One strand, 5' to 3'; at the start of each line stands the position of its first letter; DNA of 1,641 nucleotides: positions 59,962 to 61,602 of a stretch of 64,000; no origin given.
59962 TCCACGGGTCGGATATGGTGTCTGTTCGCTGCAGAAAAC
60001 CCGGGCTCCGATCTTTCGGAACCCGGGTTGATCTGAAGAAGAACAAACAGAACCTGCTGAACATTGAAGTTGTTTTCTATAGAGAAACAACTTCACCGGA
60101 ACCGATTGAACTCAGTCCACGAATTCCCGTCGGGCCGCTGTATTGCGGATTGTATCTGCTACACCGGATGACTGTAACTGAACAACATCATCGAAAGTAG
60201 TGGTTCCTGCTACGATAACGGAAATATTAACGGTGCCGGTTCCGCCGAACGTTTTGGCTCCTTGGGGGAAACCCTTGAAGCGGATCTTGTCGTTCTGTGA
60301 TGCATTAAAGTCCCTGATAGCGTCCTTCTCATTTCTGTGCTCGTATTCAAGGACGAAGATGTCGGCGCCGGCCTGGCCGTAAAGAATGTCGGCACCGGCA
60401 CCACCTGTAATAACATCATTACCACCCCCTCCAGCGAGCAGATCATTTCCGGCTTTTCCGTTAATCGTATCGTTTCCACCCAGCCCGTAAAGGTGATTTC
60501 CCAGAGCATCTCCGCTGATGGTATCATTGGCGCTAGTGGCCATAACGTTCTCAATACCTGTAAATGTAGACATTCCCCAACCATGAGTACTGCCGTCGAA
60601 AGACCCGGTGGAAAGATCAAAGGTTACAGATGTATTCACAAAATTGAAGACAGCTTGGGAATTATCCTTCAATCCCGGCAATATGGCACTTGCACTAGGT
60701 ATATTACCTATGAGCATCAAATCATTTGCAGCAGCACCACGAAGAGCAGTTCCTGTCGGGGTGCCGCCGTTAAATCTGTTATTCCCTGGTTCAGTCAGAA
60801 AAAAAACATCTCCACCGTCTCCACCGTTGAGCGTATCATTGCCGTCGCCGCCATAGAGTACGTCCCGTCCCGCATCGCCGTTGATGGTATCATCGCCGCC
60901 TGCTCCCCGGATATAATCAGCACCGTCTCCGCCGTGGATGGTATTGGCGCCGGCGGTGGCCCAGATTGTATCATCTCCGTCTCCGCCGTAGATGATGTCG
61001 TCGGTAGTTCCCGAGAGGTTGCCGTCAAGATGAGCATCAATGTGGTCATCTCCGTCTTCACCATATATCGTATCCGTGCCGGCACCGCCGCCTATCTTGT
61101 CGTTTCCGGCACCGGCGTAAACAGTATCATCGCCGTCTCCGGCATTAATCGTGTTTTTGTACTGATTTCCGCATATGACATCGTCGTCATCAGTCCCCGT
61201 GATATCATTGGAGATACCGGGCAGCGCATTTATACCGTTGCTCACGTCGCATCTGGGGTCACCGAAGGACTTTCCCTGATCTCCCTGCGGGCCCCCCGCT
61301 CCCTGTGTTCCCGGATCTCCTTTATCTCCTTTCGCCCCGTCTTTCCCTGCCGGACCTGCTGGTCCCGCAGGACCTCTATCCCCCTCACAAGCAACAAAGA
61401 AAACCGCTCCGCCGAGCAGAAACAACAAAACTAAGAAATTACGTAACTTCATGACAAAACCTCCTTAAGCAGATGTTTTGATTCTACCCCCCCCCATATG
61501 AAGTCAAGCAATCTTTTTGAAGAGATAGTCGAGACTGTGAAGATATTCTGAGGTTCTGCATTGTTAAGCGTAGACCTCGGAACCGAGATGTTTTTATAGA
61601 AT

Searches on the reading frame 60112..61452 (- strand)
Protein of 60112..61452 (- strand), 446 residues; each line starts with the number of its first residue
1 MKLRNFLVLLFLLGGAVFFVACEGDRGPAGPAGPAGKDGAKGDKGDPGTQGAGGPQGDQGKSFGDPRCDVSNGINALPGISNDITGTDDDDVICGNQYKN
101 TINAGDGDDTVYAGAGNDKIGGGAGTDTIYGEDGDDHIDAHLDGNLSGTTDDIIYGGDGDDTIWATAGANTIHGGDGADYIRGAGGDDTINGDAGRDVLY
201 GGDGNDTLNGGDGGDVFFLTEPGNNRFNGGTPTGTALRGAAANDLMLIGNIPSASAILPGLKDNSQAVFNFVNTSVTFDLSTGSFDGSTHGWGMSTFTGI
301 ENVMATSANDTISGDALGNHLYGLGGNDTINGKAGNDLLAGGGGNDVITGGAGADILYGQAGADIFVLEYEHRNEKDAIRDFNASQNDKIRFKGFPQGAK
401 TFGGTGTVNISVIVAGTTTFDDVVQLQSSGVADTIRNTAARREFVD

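Call 5: search_protein_families(library=pfam, proteins=[window:60112-61452:-], max_evalue=0.01)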
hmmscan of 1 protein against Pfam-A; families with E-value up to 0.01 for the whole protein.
window:60112-61452:- (446 aa): 2 families
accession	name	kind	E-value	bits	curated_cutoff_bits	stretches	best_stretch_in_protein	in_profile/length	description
PF00353.25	HemolysinCabind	-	2.4e-39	133.3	23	5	332-365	2-35/36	RTX calcium-binding nonapeptide repeat (4 copies)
PF01391.23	Collagen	-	0.0001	22.4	27.2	1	24-61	7-44/60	Collagen triple helix repeat (20 copies)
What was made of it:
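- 60112..61452 (-): Coding sequence of the 446-aa collagen-like/RTX lipoprotein. Pfam HemolysinCabind E = 2.4e-39 (call 5).
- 61267..61383 (-): Collagen-like region: 13 uninterrupted G-X-Y triplets (aa 24-62). The Pfam Collagen hit is below its cut-off (22.4 versus 27.2 bits, call 5).
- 60403..61245 (-): RTX calcium-binding beta-roll (aa ~70-350). Five HemolysinCabind stretches (call 5).
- On Type 1-secreted RTX proteins: Pfam HemolysinCabind E = 2.4e-39, five stretches (call 5).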

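Call 6: search_protein_families(library=ncbifam, proteins=[window:60112-61452:-], max_evalue=0.01)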
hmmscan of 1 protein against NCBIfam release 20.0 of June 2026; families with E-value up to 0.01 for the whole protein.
window:60112-61452:- (446 aa): 9 families
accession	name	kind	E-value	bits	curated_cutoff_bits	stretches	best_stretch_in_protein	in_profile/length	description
NF046115.1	Ca_rpt_SMc04171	equivalog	7.9e-27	94.6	625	2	148-426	274-546/574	SMc04171 family calcium-binding repeat protein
NF033943.0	RTX_toxin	subfamily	8.2e-27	93.8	1000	3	83-188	698-797/930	RTX family hemolysin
NF035945.1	Zn_serralysin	subfamily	1.8e-25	90.1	500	4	339-399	340-402/462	serralysin family metalloprotease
NF053766.1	ZapA_metallo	exception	8.6e-21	74.5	940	3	299-391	329-414/483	ZapA family metalloprotease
NF033203.1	entero_EhxA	exception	8.4e-16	57.3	2000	3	147-245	716-812/997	enterohemolysin EhxA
NF052454.1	BtaGlycanEglC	equivalog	1.3e-14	54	700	2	347-395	120-164/459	endo-1,3-1,4-beta-glycanase EglC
NF050046.1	PueAB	exception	5.9e-12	44.8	670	1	168-370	368-558/616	polyurethane esterase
NF038329.2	gly_rich_SclB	equivalog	2.8e-07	29.8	325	1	23-213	164-328/442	LPXTG-anchored collagen-like adhesin Scl2/SclB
NF051884.1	ProteaseSapA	equivalog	0.00086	18.1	1200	1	275-339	293-360/644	protease SapA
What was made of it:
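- On Type 1-secreted RTX proteins: All NCBIfam hits are far below their cut-offs (call 6).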

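Call 11: find_encoding_contigs(protein=window:60112-61452:-, flank=3000, max_places=10)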
Protein window:60112-61452:- (446 aa): no gene with exactly this product is on record in the collection.

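Call 12: find_homologous_proteins(query=window:60112-61452:-, max_evalue=0.00001)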
Query window:60112-61452:- (446 aa): 6277 proteins with E <= 0.00001 among 8000 candidates; the best 120 are listed.
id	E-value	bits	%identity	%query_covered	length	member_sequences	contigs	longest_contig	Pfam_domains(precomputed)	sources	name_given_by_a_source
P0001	3.6e-287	971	100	100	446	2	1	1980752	PF00353.26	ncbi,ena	-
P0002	1.9e-196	672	72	100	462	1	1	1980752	PF01391.24,PF00353.26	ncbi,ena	-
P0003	5.1e-195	667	74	99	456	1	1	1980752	PF01391.24,PF00353.26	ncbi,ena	-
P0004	2.0e-189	649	70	100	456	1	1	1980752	PF01391.24,PF00353.26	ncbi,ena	-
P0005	9.7e-178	610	68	97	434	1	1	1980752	PF01391.24,PF00353.26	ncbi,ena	-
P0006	1.4e-176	606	78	85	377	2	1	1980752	PF00353.26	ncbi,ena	-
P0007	4.5e-173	595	66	100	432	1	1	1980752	PF01391.24,PF00353.26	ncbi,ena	-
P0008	1.7e-168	580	65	100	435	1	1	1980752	PF01391.24,PF00353.26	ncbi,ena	-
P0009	2.1e-160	553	64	97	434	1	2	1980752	PF01391.24,PF00353.26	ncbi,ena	-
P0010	5.7e-154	532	63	100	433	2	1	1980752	PF00353.26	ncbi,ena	-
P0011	2.6e-144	500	58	97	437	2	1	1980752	PF01391.24,PF00353.26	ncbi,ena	-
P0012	7.1e-88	314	44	100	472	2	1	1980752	PF01391.24,PF00353.26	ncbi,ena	-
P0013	7.8e-86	307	57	68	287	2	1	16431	PF00353.26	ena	-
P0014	2.4e-85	306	39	100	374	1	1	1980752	PF01391.24,PF00353.26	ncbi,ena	-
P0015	2.8e-85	305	40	97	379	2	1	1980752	PF01391.24,PF00353.26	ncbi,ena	-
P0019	3.4e-77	279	42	100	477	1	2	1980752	PF01391.24,PF00353.26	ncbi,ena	-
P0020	4.9e-77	278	39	98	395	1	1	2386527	PF01391.24,PF00353.26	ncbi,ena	-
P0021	5.7e-73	265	47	52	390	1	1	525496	PF01391.24,PF00353.26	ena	-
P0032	5.5e-64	235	58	34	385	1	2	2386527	PF01391.24,PF00353.26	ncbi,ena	-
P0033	9.2e-64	234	37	100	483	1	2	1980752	PF01391.24,PF00353.26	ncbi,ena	-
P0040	4.0e-61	226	38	100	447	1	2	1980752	PF01391.24,PF00353.26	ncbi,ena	-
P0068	8.4e-51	192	38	92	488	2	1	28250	PF01391.24,PF08548.18,PF00353.26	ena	-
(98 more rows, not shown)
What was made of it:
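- On Variable surface lipoprotein multigene family (vlp-like design): At least 28 paralogs lie on the 1.98-Mb contig and at least 34 on the 2.39-Mb contig (call 12).
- On Bacterial collagen-like proteins (Scl-type): The Pfam Collagen score of 22.4 bits is below the 27.2-bit cut-off for this copy (call 5), though most paralogs carry the precomputed Pfam domain (call 12).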

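Call 13: find_encoding_contigs(protein=P0001, flank=2000, max_places=10)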
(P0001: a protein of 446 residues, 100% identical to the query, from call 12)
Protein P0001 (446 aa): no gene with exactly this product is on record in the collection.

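Call 14: list_cluster_members(proteins=[P0001, P0002, P0020])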
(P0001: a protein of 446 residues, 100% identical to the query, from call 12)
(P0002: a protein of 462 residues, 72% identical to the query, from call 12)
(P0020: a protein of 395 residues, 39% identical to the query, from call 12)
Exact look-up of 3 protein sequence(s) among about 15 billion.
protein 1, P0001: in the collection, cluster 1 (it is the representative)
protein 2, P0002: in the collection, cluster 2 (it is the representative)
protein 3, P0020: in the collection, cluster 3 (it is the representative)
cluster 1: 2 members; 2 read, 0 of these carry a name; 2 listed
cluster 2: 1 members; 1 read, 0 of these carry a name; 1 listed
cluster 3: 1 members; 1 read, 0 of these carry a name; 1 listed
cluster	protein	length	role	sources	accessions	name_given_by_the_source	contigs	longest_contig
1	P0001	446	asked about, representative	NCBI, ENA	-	-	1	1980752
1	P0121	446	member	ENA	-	-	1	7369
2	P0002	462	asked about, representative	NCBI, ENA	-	-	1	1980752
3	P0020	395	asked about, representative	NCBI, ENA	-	-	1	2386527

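Call 16: find_related_loci(query=A1, collection=genome_contigs, flank=1200)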
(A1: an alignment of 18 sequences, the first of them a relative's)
Query A1 (446 aa) in genome_contigs; peptide patterns used: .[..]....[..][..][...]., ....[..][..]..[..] (x = any residue, [..] = any of these).
573 stretches matched a pattern (row limit reached: there are more); 544 encode a relative of the query (tblastn E <= 1e-3); the best 80 are kept; 80 distinct loci.
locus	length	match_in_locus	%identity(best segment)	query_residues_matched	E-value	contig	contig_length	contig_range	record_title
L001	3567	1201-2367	41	1-445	5e-71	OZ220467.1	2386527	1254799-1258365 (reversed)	MAG: Thermodesulfobacteriota bacterium isolate aae6c288-ea75-4acf-8f30-d59ed56bdf13 genome assembly, chromosome: 1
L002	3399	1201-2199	47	1-406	3e-59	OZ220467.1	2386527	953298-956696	MAG: Thermodesulfobacteriota bacterium isolate aae6c288-ea75-4acf-8f30-d59ed56bdf13 genome assembly, chromosome: 1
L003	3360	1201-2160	41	15-392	8e-53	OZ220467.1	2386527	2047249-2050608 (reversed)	MAG: Thermodesulfobacteriota bacterium isolate aae6c288-ea75-4acf-8f30-d59ed56bdf13 genome assembly, chromosome: 1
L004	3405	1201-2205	43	15-406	1e-49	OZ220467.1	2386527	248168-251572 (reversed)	MAG: Thermodesulfobacteriota bacterium isolate aae6c288-ea75-4acf-8f30-d59ed56bdf13 genome assembly, chromosome: 1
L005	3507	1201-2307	41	1-445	1e-43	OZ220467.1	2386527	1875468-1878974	MAG: Thermodesulfobacteriota bacterium isolate aae6c288-ea75-4acf-8f30-d59ed56bdf13 genome assembly, chromosome: 1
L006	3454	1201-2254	54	1-402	6e-44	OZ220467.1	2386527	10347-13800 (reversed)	MAG: Thermodesulfobacteriota bacterium isolate aae6c288-ea75-4acf-8f30-d59ed56bdf13 genome assembly, chromosome: 1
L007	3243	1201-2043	43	1-230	2e-43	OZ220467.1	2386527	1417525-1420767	MAG: Thermodesulfobacteriota bacterium isolate aae6c288-ea75-4acf-8f30-d59ed56bdf13 genome assembly, chromosome: 1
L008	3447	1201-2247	58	15-443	8e-43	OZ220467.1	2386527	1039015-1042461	MAG: Thermodesulfobacteriota bacterium isolate aae6c288-ea75-4acf-8f30-d59ed56bdf13 genome assembly, chromosome: 1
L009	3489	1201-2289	38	15-446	7e-43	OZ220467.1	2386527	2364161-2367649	MAG: Thermodesulfobacteriota bacterium isolate aae6c288-ea75-4acf-8f30-d59ed56bdf13 genome assembly, chromosome: 1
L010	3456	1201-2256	46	15-445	1e-41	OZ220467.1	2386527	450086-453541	MAG: Thermodesulfobacteriota bacterium isolate aae6c288-ea75-4acf-8f30-d59ed56bdf13 genome assembly, chromosome: 1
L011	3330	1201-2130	37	15-398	3e-39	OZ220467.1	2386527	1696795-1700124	MAG: Thermodesulfobacteriota bacterium isolate aae6c288-ea75-4acf-8f30-d59ed56bdf13 genome assembly, chromosome: 1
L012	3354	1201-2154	43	1-395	3e-38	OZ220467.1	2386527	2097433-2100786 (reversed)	MAG: Thermodesulfobacteriota bacterium isolate aae6c288-ea75-4acf-8f30-d59ed56bdf13 genome assembly, chromosome: 1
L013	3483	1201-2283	40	1-443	2e-37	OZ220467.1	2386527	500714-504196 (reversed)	MAG: Thermodesulfobacteriota bacterium isolate aae6c288-ea75-4acf-8f30-d59ed56bdf13 genome assembly, chromosome: 1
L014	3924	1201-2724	36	1-400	2e-48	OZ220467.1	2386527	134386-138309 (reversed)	MAG: Thermodesulfobacteriota bacterium isolate aae6c288-ea75-4acf-8f30-d59ed56bdf13 genome assembly, chromosome: 1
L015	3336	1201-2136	44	15-398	3e-36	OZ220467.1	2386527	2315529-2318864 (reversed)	MAG: Thermodesulfobacteriota bacterium isolate aae6c288-ea75-4acf-8f30-d59ed56bdf13 genome assembly, chromosome: 1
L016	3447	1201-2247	38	15-443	2e-35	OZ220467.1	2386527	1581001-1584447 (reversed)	MAG: Thermodesulfobacteriota bacterium isolate aae6c288-ea75-4acf-8f30-d59ed56bdf13 genome assembly, chromosome: 1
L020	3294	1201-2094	40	15-396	6e-32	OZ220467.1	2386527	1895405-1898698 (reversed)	MAG: Thermodesulfobacteriota bacterium isolate aae6c288-ea75-4acf-8f30-d59ed56bdf13 genome assembly, chromosome: 1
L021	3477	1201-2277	42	15-445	2e-31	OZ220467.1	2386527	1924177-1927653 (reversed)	MAG: Thermodesulfobacteriota bacterium isolate aae6c288-ea75-4acf-8f30-d59ed56bdf13 genome assembly, chromosome: 1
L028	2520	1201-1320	53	2-41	6e-6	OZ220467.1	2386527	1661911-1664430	MAG: Thermodesulfobacteriota bacterium isolate aae6c288-ea75-4acf-8f30-d59ed56bdf13 genome assembly, chromosome: 1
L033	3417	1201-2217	39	1-418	4e-29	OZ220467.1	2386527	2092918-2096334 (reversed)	MAG: Thermodesulfobacteriota bacterium isolate aae6c288-ea75-4acf-8f30-d59ed56bdf13 genome assembly, chromosome: 1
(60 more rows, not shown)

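Call 19: find_encoding_contigs(protein=P0121, flank=3000, max_places=10)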
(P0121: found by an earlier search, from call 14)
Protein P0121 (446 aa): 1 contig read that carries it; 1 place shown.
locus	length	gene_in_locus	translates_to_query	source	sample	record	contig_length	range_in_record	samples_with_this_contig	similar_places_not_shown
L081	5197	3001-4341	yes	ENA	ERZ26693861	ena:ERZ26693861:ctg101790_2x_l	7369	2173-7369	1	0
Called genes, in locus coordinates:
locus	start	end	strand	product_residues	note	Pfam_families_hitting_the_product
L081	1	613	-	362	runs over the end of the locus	PF00226:DnaJ, PF01556:DnaJ_C, PF00684:DnaJ_CXXCXGXG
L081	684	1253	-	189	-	PF01025:GrpE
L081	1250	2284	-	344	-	PF01628:HrcA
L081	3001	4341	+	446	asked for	PF00353:HemolysinCabind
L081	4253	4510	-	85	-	-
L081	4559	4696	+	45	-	-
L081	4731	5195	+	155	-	?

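Call 20: find_encoding_contigs(protein=P0002, flank=1500, max_places=10)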
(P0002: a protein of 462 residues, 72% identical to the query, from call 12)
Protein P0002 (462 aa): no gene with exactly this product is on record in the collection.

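Call 23: find_encoding_contigs(protein=P0009, flank=1500, max_places=10)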
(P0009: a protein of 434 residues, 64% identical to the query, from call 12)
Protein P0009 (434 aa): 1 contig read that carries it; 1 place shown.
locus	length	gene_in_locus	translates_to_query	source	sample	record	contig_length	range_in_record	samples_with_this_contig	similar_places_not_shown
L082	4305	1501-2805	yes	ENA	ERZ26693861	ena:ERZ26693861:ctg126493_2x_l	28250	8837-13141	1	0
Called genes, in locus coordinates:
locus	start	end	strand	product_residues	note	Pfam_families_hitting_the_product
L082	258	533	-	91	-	PF04977:DivIC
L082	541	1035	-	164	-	PF00753:Lactamase_B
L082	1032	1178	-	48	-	-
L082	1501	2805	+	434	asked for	PF01391:Collagen (weak), PF00353:HemolysinCabind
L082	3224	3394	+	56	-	-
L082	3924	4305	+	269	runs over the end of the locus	PF00291:PALP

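Call 24: find_encoding_contigs(protein=P0019, flank=1500, max_places=10)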
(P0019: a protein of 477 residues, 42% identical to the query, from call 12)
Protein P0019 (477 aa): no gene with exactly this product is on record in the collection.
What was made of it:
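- Tried and rejected: Look-ups of the window protein, P0001, P0002 and P0019 found nothing (calls 11, 13, 20, 24).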

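Call 26: find_encoding_contigs(protein=P0068, flank=1500, max_places=10)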
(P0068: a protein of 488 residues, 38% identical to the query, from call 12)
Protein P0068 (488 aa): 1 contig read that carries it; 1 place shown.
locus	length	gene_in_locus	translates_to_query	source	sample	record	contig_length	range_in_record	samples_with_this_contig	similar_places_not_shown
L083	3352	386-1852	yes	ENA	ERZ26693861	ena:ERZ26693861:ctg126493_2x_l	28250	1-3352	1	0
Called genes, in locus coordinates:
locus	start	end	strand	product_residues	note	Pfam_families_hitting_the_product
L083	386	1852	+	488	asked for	PF01391:Collagen (weak), PF08548:Peptidase_M10_C (faint), PF00353:HemolysinCabind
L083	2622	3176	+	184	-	PF00156:Pribosyltran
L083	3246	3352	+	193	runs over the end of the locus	PF00398:RrnaAD (weak), PF13489:Methyltransf_23 (weak), PF13847:Methyltransf_31 (weak), PF08241:Methyltransf_11 (weak), PF08242:Methyltransf_12 (weak), PF13649:Methyltransf_25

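Call 28: find_encoding_contigs(protein=P0013, flank=8000, max_places=10)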
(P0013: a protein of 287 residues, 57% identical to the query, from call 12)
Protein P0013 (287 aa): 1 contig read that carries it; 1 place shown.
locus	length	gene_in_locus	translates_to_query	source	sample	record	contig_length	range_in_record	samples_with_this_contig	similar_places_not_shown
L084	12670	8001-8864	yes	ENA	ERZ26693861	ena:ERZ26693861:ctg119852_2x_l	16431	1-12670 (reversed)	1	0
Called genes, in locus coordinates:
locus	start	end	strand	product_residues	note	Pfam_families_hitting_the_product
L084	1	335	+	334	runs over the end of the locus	PF14390:DUF4420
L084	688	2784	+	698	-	PF22879:AIPR_N, PF10592:AIPR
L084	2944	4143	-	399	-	PF04055:Radical_SAM, PF06969:HemN_C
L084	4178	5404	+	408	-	PF02321:OEP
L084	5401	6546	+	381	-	PF25973:BSH_CzcB, PF25954:Beta-barrel_RND_2, PF25990:Beta-barrel_YknX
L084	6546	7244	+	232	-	PF00005:ABC_tran, PF13304:AAA_21 (faint)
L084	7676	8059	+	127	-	-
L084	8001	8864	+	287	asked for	PF00353:HemolysinCabind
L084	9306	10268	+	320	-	PF13604:AAA_30 (faint), PF01695:IstB_IS21 (weak), PF02562:PhoH, PF13245:AAA_19 (weak)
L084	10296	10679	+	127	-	-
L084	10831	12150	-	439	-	PF00709:Adenylsucc_synt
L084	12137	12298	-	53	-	-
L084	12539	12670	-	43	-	?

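Call 32: find_encoding_contigs(protein=P0033, flank=10000, max_places=10)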
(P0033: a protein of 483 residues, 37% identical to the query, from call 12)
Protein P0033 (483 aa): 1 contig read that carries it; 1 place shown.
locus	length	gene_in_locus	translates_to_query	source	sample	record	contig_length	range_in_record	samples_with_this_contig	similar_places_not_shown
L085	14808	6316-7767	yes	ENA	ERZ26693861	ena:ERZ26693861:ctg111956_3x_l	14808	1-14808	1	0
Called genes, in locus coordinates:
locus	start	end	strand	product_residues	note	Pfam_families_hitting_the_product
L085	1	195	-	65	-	?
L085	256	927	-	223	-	PF02163:Peptidase_M50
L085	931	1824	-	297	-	PF02899:Phage_int_SAM_1, PF13495:Phage_int_SAM_4, PF00589:Phage_integrase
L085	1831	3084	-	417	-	PF05221:AdoHcyase, PF02826:2-Hacid_dh_C, PF00670:AdoHcyase_NAD, PF07991:KARI_N (weak)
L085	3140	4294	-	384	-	PF00438:S-AdoMet_synt_N, PF02772:S-AdoMet_synt_M, PF02773:S-AdoMet_synt_C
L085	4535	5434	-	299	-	PF00353:HemolysinCabind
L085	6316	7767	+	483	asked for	PF01391:Collagen (weak), PF00353:HemolysinCabind (weak)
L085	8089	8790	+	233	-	PF00834:Ribul_P_3_epim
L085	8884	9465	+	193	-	-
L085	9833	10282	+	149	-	PF01695:IstB_IS21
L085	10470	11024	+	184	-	PF01381:HTH_3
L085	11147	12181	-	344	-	PF00850:Hist_deacetyl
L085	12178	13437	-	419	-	PF08245:Mur_ligase_M, PF02875:Mur_ligase_C, PF27239:FOL3_C (weak)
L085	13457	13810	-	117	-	PF01648:ACPS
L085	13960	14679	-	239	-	PF03740:PdxJ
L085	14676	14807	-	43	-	?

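Call 33: find_encoding_contigs(protein=P0040, flank=10000, max_places=10)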
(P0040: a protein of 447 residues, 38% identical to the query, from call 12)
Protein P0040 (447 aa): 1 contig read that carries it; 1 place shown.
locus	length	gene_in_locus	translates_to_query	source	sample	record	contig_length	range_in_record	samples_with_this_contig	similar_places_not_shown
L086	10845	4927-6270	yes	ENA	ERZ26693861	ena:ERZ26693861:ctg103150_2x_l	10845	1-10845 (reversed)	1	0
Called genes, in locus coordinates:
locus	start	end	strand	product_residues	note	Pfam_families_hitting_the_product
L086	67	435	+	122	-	-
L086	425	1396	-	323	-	PF00551:Formyl_trans_N, PF02911:Formyl_trans_C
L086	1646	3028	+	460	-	PF00909:Ammonium_transp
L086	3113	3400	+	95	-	-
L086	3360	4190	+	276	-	PF07642:BBP2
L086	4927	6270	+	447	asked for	PF01391:Collagen (weak), PF00353:HemolysinCabind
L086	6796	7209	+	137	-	PF12844:HTH_19 (weak), PF13560:HTH_31, PF01381:HTH_3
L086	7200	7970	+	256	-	-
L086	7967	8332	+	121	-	-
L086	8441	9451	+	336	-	PF11104:PilM_2, PF14450:FtsA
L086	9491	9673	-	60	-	-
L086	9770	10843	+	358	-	?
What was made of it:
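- On Variable surface lipoprotein multigene family (vlp-like design): Paralogs are dispersed singly between housekeeping genes: hrcA/lpd here, DivIC/PALP, SAM synthetase/Rpe and others (calls 19, 23, 32, 33).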

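Call 35: find_encoding_contigs(protein=P0032, flank=2500, max_places=10)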
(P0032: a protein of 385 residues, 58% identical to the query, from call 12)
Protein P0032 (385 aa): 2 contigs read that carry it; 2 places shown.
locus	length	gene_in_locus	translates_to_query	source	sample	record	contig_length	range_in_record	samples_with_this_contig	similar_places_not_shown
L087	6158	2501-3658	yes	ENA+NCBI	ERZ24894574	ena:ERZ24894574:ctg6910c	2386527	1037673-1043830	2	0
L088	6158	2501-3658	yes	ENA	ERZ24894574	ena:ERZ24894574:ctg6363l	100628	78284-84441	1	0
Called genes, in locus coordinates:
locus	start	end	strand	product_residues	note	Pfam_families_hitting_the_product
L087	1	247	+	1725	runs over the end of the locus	PF00270:DEAD, PF04851:ResIII (faint), PF00271:Helicase_C, PF00580:UvrD-helicase, PF13245:AAA_19, PF00580:UvrD-helicase, PF13361:UvrD_C, PF13538:UvrD_C_2, +2 more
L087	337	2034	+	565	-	PF00999:Na_H_Exchanger, PF02254:TrkA_N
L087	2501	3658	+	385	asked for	PF01391:Collagen (weak), PF00353:HemolysinCabind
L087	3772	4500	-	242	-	PF00702:Hydrolase, PF13419:HAD_2, PF13242:Hydrolase_like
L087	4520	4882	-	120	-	PF01903:CbiX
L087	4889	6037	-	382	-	PF04389:Peptidase_M28, PF01546:Peptidase_M20, PF05343:Peptidase_M42, PF07687:M20_dimer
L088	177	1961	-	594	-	PF14236:DruA, PF13808:DDE_Tnp_1_assoc, PF01609:DDE_Tnp_1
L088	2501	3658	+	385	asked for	PF01391:Collagen (weak), PF00353:HemolysinCabind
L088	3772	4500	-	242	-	PF00702:Hydrolase, PF13419:HAD_2, PF13242:Hydrolase_like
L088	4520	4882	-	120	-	PF01903:CbiX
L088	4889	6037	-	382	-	PF04389:Peptidase_M28, PF01546:Peptidase_M20, PF05343:Peptidase_M42, PF07687:M20_dimer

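Call 36: find_encoding_contigs(protein=P0021, flank=10000, max_places=10)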
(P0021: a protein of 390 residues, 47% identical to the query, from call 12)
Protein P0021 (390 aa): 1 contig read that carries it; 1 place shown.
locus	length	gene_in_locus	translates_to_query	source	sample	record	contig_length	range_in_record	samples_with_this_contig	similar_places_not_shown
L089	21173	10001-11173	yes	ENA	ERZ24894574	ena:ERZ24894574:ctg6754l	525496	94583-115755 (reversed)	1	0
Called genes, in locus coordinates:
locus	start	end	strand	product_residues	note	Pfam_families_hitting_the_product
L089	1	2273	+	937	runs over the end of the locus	PF00005:ABC_tran (faint), PF02463:SMC_N (faint), PF06745:ATPase (faint), PF13175:AAA_15 (faint), PF13191:AAA_16 (faint), PF13304:AAA_21 (faint), PF17760:UvrA_inter, PF17755:UvrA_DNA-bind, +3 more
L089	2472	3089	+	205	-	PF02673:BacA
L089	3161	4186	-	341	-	PF00459:Inositol_P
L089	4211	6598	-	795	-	PF03636:Glyco_hydro_65N, PF03632:Glyco_hydro_65m, PF03633:Glyco_hydro_65C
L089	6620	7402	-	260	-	PF00702:Hydrolase, PF13419:HAD_2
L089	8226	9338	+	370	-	PF13776:DUF4172, PF02661:Fic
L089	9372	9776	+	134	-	PF22548:AEP-TOTE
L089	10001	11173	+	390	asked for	PF01391:Collagen (weak), PF00353:HemolysinCabind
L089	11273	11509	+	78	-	-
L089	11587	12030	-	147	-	PF13384:HTH_23 (weak), PF13565:HTH_32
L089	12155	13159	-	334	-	PF00814:TsaD, PF22521:HypF_C_2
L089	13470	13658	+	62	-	-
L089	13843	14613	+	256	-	PF00106:adh_short, PF08659:KR, PF23441:SDR (weak), PF13561:adh_short_C2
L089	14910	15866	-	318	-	PF02401:LYTB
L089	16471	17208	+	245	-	PF00215:OMPdecase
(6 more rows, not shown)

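Call 79: search_solved_structures(query=window:60112-61452:-, max_evalue=0.00001)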
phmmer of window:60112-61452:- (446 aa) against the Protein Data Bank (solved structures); distinct sequences matched with E-value up to 0.00001: 32.
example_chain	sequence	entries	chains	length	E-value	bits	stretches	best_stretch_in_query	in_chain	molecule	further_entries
7usl_C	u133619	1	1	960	6.4e-44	154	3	275-367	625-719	Bifunctional hemolysin-adenylate cyclase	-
7rah_E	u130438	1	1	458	1.7e-23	86.7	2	298-364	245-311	Bifunctional adenylate cyclase toxin/hemolysin CyaA,Bifunctional adenylate cyclase toxin/h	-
6sus_A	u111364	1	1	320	2.3e-19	73.1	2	279-367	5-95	Bifunctional hemolysin/adenylate cyclase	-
1smp_A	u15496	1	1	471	5e-09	39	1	306-397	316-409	SERRATIA METALLO PROTEINASE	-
4i35_A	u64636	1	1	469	5.1e-09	39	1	306-397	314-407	Serralysin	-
5d7w_A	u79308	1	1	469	5.1e-09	39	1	306-397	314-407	Serralysin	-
1af0_A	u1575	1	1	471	5.7e-09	38.8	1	305-399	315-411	SERRATIA PROTEASE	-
1sat_A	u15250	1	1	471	5.7e-09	38.8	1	305-399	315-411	SERRATIA PROTEASE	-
1srp_A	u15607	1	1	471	6.3e-09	38.7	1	305-398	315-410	SERRALYSIN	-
9p6c_A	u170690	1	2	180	8.5e-09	38.2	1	305-368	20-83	Hemolysin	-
2zj7_A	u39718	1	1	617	1.5e-08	37.4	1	301-364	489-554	Lipase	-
2z8x_A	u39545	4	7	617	1.7e-08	37.2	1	301-364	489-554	Lipase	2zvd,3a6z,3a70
2z8z_A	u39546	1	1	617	2.3e-08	36.8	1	301-364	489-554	Lipase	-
2zj6_A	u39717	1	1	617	2.4e-08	36.7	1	301-364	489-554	Lipase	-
2ml1_A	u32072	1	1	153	1e-07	34.7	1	305-420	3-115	Poly(beta-D-mannuronate) C5 epimerase 6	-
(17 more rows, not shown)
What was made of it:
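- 60403..61245 (-): The nearest solved relatives are CyaA RTX blocks and serralysins (call 79).
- On Type 1-secreted RTX proteins: The nearest solved sequences are CyaA and serralysin (call 79).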
